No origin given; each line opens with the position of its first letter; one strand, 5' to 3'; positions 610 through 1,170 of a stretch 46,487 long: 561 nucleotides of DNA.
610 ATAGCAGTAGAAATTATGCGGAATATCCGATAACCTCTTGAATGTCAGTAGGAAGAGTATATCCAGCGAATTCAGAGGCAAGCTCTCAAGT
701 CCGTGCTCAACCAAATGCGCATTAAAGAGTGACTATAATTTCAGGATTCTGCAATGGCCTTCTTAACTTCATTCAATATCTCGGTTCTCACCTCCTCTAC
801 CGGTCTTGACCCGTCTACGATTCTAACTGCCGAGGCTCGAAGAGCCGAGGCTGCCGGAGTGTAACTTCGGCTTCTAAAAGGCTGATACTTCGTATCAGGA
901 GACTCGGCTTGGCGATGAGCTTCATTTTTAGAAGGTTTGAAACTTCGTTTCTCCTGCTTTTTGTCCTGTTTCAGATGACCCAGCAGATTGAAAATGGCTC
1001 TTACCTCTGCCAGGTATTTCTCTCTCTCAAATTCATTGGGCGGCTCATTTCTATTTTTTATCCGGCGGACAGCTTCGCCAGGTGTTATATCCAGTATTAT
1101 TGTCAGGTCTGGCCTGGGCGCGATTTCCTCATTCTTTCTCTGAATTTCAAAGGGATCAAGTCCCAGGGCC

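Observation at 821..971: Multi-hairpin repeat element inserted in-frame in an essential gene (tmk)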

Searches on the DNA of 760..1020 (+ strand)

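Call 38: build_rna_model(alignment_id=A3, structure=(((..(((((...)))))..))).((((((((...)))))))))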
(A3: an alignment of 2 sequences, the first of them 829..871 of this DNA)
Model R1 built from alignment A3 (2 sequences, 43 columns); structure: as given.
model positions 43; base pairs 16; branch points 1; effective number of sequences 2; information 1.069 bits per position. Calibrated on 0.2 Mb of random sequence (short: E-values are rough).
structure used (alignment columns):
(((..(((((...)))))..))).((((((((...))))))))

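Call 39: search_with_rna_model(model_id=R1, sources=[window, L001, L121, L122], filters=off, max_evalue=10, show_alignments=8)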
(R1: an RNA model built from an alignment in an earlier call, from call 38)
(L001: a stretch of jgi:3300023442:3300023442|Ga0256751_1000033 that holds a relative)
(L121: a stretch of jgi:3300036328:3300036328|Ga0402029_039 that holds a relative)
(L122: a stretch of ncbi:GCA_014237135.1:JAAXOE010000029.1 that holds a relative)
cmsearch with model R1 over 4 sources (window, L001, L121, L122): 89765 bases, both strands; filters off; matches with E-value up to 10: 16.
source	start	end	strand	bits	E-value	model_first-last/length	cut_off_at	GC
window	829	871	+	68.5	5.4e-11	1-43/43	no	0.67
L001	10638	10680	-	68.5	5.4e-11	1-43/43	no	0.67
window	37864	37906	+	68.3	6e-11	1-43/43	no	0.6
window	37219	37260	+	34.5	0.00015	1-43/43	no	0.57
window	1497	1538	+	21.5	0.043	1-43/43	no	0.4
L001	9971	10012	-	21.5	0.043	1-43/43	no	0.4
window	881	913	-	17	0.3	1-43/43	no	0.55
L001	10596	10628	+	17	0.3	1-43/43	no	0.55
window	40840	40874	-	15.2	0.65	1-43/43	no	0.43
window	37888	37943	-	13.1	1.6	1-43/43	no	0.45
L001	15476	15517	-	11.6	3.1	1-43/43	no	0.74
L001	20060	20106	-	10.5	5.1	1-43/43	no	0.49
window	18637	18691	+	9.7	7.1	1-43/43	no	0.51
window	2094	2132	-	9.6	7.4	1-43/43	no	0.54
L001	9377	9415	+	9.6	7.4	1-43/43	no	0.54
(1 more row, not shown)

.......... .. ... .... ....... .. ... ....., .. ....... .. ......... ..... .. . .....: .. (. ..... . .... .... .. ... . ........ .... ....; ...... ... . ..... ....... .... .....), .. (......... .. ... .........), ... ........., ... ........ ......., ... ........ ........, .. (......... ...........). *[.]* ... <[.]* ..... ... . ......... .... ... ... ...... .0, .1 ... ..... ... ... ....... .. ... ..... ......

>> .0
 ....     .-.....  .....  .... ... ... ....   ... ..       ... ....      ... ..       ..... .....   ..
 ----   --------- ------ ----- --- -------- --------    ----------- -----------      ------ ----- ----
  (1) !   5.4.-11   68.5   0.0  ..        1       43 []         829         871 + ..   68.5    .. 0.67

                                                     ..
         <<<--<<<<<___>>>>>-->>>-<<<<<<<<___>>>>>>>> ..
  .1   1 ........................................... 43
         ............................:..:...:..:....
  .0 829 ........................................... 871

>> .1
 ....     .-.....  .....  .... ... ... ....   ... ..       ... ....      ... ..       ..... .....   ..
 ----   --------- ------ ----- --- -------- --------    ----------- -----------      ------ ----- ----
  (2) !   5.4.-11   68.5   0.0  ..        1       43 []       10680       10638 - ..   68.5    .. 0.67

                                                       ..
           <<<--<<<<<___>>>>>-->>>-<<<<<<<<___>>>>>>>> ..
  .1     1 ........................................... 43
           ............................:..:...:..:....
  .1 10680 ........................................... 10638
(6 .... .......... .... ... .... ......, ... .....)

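Call 53: search_with_rna_model(model_id=R1, source=window, filters=off, max_evalue=0.5, make_alignment=true)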
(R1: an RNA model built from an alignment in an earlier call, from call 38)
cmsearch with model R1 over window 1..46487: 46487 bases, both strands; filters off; matches with E-value up to 0.5: 6.
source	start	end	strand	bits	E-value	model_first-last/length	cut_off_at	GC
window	829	871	+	68.5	2.8e-11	1-43/43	no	0.67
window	37864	37906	+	68.3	3.1e-11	1-43/43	no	0.6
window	37219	37260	+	34.5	7.5e-05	1-43/43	no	0.57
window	1497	1538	+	21.5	0.022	1-43/43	no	0.4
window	881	913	-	17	0.16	1-43/43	no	0.55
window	40840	40874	-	15.2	0.34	1-43/43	no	0.43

Alignment A4: 6 matches aligned to the model, 52 columns, each read 5' to 3' on its own strand. Consensus structure (alignment columns), stored with it:
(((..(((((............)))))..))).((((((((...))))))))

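Call 62: search_with_rna_model(model_id=R1, sources=[L123, L124, L125, L126, L127, L128], filters=off, max_evalue=1, show_alignments=4)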
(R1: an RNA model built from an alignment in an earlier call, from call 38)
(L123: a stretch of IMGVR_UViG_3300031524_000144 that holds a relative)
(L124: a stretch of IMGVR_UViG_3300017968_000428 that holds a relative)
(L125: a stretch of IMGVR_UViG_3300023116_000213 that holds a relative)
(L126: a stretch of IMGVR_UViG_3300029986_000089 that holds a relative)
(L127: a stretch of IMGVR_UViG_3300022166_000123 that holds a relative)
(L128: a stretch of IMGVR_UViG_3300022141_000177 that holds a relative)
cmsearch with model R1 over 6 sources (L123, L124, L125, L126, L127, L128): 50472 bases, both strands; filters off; matches with E-value up to 1: 6.
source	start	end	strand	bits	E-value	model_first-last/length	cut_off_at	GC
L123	10571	10598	-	28.4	0.0012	1-43/43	no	0.68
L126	13774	13801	-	28.4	0.0012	1-43/43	no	0.68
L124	6051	6071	-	24.3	0.0069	2-22/43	no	0.71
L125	815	835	-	24.3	0.0069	2-22/43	no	0.71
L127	6948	6984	-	13.5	0.78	1-43/43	no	0.43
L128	2976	3012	-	13.5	0.78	1-43/43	no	0.43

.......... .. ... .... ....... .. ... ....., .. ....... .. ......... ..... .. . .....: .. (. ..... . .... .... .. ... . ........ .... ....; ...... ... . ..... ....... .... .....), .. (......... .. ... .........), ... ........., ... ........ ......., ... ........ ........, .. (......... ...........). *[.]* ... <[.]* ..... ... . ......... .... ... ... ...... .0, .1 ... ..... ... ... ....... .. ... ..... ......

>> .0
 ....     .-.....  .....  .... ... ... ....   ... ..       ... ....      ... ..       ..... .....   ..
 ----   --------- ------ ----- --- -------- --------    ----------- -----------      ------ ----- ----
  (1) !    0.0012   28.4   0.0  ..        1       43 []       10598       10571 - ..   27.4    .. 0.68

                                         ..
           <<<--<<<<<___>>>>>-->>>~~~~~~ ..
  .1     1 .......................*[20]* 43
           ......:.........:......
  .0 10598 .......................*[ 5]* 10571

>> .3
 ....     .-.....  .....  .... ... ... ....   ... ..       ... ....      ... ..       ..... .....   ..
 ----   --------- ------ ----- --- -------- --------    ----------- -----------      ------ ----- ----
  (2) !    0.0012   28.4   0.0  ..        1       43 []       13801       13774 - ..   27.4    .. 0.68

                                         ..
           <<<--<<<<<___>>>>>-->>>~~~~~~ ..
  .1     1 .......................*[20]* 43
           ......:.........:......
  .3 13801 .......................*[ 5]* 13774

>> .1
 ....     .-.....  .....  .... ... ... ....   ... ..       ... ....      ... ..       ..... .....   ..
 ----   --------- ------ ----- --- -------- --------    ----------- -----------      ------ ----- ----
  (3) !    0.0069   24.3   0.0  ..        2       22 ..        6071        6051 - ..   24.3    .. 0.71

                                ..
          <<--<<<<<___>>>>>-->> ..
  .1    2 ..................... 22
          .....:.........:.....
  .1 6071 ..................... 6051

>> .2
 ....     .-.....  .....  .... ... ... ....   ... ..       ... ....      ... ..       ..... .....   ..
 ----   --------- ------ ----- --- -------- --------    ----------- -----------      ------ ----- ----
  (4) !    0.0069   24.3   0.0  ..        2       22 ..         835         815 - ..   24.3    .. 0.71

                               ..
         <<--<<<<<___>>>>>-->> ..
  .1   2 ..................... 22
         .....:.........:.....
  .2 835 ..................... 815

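Call 64: search_rna_families(source=window, start=760, end=1020, threshold=evalue, max_evalue=10)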
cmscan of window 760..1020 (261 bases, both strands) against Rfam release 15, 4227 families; matches with E-value up to 10: 1.
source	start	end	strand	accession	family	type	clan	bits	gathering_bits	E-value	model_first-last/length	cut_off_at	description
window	969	1020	+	RF00658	mir-21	Gene; miRNA;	-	14.8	52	0.95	1-51/72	3'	mir-21 microRNA precursor family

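Call 71: search_with_rna_model(model_id=R1, source=window, filters=off, max_evalue=0.2, make_alignment=true)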
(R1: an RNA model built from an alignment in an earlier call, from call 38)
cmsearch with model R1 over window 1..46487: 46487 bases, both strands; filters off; matches with E-value up to 0.2: 5.
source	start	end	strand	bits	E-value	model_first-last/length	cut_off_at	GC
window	829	871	+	68.5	2.8e-11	1-43/43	no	0.67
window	37864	37906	+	68.3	3.1e-11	1-43/43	no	0.6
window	37219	37260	+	34.5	7.5e-05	1-43/43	no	0.57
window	1497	1538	+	21.5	0.022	1-43/43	no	0.4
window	881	913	-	17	0.16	1-43/43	no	0.55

Alignment A6: 5 matches aligned to the model, 44 columns, each read 5' to 3' on its own strand. Consensus structure (alignment columns), stored with it:
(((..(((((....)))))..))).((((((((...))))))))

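Call 78: search_with_rna_model(model_id=R1, sources=[L130, L131, L129], filters=off, max_evalue=1, show_alignments=4)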
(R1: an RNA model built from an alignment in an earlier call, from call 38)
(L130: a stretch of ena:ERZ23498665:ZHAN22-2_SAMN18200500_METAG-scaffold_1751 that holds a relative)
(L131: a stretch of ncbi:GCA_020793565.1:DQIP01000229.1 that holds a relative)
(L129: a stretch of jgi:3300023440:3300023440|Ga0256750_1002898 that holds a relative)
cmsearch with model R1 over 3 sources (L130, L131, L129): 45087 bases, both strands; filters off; matches with E-value up to 1: 4.
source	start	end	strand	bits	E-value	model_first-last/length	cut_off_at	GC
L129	673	715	+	68.3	3e-11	1-43/43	no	0.6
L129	28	69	+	34.5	7.3e-05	1-43/43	no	0.57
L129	3649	3683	-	15.2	0.33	1-43/43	no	0.43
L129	697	752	-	13.1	0.81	1-43/43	no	0.45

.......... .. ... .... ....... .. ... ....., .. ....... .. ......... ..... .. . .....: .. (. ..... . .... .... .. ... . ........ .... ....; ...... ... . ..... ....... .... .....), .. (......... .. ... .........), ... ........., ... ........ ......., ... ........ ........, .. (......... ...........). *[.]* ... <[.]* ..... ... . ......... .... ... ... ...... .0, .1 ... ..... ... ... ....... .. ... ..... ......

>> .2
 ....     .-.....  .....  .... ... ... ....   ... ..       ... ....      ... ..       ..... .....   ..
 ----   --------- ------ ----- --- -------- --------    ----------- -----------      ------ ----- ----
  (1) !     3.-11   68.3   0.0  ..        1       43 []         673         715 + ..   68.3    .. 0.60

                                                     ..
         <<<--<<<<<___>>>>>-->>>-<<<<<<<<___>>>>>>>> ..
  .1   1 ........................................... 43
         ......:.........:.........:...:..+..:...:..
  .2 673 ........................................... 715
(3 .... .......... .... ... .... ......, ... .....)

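Call 95: search_with_rna_model(model_id=R1, source=window, filters=off, max_evalue=0.001, make_alignment=true)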
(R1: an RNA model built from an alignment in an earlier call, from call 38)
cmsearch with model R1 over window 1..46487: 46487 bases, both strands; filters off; matches with E-value up to 0.001: 3.
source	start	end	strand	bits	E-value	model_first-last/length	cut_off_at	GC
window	829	871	+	68.5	2.8e-11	1-43/43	no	0.67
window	37864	37906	+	68.3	3.1e-11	1-43/43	no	0.6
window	37219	37260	+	34.5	7.5e-05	1-43/43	no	0.57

Alignment A8: 3 matches aligned to the model, 43 columns, each read 5' to 3' on its own strand. Consensus structure (alignment columns), stored with it:
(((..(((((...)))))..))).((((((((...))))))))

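Call 96: build_rna_model(alignment_id=A8)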
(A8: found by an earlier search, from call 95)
Model R2 built from alignment A8 (3 sequences, 43 columns); structure: stored with the alignment.
model positions 43; base pairs 16; branch points 1; effective number of sequences 3; information 1.095 bits per position. Calibrated on 0.2 Mb of random sequence (short: E-values are rough).
structure used (alignment columns):
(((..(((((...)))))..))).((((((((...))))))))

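Call 97: search_with_rna_model(model_id=R2, sources=[window, L001, L121, L122], filters=off, max_evalue=2, show_alignments=0)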
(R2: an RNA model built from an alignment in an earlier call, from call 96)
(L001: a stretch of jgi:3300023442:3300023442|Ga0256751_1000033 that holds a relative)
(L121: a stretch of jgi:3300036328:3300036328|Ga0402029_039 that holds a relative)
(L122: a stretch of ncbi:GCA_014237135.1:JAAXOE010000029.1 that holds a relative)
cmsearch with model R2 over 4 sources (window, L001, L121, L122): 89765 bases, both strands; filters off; matches with E-value up to 2: 12.
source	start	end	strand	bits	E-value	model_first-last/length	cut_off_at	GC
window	37864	37906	+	66.2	1.5e-10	1-43/43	no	0.6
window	829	871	+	64.6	3e-10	1-43/43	no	0.67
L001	10638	10680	-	64.6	3e-10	1-43/43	no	0.67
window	37219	37260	+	58.5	4.3e-09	1-43/43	no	0.57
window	1497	1538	+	22.3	0.028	1-43/43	no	0.4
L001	9971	10012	-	22.3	0.028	1-43/43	no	0.4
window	881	913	-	21.4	0.042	1-43/43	no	0.55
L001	10596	10628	+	21.4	0.042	1-43/43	no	0.55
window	2094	2132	-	15.9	0.47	1-43/43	no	0.54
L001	9377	9415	+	15.9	0.47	1-43/43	no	0.54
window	40840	40874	-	15.7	0.51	1-43/43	no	0.43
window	37888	37943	-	15.1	0.66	1-43/43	no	0.45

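Call 98: search_dna_similar(query=window:815-985:+, collection=plasmids, mode=distant, max_evalue=1, max_rows=10)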
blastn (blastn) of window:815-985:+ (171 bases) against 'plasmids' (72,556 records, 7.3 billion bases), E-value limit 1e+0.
No match.

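Call 99: search_dna_similar(query=window:815-985:+, collection=phages, mode=distant, max_evalue=1, max_rows=10)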
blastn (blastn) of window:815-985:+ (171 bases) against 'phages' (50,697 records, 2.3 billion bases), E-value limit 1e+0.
No match.
